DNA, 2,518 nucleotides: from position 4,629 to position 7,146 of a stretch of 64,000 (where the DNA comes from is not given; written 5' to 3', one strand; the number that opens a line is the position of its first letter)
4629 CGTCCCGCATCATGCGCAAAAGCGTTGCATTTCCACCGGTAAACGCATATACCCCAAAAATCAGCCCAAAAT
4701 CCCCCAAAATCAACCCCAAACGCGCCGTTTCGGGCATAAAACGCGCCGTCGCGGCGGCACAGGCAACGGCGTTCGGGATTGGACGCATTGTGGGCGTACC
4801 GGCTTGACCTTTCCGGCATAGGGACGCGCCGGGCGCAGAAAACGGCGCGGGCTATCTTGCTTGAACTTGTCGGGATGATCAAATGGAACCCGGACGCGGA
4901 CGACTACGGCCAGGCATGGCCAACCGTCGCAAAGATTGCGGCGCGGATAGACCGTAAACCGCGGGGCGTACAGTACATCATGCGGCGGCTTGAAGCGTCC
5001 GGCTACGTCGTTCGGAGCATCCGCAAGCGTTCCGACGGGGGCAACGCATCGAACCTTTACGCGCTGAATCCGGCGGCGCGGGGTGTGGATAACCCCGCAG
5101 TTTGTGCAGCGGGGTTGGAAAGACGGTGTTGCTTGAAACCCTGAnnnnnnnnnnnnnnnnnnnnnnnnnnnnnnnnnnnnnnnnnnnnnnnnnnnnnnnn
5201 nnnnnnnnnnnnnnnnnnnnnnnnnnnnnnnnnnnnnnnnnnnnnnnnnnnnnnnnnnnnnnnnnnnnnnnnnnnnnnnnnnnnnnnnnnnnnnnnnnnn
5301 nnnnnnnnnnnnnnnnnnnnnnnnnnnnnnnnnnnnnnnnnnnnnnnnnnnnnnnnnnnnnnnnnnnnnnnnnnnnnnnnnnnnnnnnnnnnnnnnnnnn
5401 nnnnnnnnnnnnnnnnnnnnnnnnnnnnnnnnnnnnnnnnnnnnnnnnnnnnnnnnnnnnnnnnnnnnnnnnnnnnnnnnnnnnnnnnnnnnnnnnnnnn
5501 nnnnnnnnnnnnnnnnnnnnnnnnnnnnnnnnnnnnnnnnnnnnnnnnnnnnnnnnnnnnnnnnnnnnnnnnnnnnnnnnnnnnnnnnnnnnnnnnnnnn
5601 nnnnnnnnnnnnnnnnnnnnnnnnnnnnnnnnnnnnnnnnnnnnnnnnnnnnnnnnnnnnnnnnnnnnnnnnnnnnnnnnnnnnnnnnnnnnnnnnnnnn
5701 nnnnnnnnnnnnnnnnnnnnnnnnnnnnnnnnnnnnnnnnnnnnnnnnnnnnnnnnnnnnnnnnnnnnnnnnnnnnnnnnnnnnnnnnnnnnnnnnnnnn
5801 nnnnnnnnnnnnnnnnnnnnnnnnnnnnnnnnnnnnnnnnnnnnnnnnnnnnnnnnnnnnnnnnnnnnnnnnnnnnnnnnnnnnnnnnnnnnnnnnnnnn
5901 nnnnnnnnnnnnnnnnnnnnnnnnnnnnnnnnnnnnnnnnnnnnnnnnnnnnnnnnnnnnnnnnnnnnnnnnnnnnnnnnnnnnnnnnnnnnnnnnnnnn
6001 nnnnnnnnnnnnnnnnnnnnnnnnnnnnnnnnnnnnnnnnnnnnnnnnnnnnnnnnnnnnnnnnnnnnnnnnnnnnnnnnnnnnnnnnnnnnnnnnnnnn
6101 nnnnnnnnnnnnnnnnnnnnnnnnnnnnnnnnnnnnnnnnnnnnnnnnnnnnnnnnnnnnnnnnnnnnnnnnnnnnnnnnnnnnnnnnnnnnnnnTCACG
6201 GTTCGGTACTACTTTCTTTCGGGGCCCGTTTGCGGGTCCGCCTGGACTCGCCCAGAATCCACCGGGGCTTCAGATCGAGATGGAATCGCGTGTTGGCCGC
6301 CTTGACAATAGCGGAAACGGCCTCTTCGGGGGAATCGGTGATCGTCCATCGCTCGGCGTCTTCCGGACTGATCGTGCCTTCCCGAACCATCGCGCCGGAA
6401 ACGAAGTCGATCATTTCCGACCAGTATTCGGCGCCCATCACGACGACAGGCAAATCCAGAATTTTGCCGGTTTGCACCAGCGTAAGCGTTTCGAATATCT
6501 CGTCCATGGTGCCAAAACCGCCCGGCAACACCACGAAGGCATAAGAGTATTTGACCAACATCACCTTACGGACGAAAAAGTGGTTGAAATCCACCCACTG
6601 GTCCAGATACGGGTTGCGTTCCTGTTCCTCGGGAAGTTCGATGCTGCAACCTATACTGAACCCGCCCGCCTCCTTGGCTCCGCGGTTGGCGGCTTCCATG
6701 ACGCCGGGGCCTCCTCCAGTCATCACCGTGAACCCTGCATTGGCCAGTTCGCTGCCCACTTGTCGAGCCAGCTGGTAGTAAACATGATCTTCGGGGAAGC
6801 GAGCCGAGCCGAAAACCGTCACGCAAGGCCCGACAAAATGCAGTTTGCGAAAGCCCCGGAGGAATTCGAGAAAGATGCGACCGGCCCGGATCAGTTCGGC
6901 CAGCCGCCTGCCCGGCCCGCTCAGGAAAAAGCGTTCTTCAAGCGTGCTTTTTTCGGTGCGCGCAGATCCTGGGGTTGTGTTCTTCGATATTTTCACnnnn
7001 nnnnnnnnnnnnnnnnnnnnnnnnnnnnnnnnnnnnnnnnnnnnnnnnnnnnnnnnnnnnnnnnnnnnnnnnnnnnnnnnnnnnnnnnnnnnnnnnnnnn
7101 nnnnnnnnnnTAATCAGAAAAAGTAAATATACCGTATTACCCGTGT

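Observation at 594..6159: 1051-bp near-identical direct repeats 4515 bp apart: signature of Campbell-type integration of a small replicon into the ATPase gene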

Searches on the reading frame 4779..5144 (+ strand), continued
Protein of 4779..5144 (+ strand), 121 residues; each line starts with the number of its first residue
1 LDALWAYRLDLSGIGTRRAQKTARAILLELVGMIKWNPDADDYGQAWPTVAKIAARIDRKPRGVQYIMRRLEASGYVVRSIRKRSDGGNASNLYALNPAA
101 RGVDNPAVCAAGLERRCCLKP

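Call 60: find_encoding_contigs(protein=P0251, flank=10000, max_places=3)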
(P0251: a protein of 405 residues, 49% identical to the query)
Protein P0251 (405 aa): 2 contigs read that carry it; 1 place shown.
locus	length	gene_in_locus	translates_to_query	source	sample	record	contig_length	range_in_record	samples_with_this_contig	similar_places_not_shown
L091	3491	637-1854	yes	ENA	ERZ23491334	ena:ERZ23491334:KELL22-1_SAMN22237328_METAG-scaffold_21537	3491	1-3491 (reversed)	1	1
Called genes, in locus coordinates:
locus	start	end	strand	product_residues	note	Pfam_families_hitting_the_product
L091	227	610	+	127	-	PF12802:MarR_2 (weak)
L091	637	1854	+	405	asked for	PF13730:HTH_36 (weak)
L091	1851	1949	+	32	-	-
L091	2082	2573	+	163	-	-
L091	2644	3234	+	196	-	-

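Call 64: find_related_loci(query=window:4779-5108:+, collection=metagenome_contigs, flank=8000)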
Query window:4779-5108:+ (110 aa) in metagenome_contigs; peptide patterns used: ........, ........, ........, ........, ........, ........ (x = any residue, [..] = any of these).
324 stretches matched a pattern, but none encodes a relative of the query by tblastn (E <= 1e-3).

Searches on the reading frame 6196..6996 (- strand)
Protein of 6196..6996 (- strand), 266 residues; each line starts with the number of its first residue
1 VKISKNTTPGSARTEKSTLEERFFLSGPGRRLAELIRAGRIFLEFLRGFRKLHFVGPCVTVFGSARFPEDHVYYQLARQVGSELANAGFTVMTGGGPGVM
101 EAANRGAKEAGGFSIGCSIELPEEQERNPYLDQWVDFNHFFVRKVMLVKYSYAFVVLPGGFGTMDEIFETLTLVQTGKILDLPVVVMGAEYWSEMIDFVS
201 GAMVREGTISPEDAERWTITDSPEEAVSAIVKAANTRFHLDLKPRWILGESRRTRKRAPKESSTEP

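Call 11: search_protein_families(library=pfam, proteins=[window:6196-6996:-], max_evalue=0.01)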
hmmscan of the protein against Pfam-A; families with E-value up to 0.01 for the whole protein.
window:6196-6996:- (266 aa): 2 families
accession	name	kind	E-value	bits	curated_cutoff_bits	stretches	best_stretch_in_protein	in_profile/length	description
PF03641.19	Lysine_decarbox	-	9.9e-34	116.8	27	1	100-229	1-130/131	Possible lysine decarboxylase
PF18306.6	LDcluster4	-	2.3e-21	76.5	26.3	1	59-172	4-115/151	SLOG cluster4 family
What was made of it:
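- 6196..6996 (-): LOG / lysine-decarboxylase-like gene. This is the native right-hand neighbour of the variable interval. Pfam in call 11.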
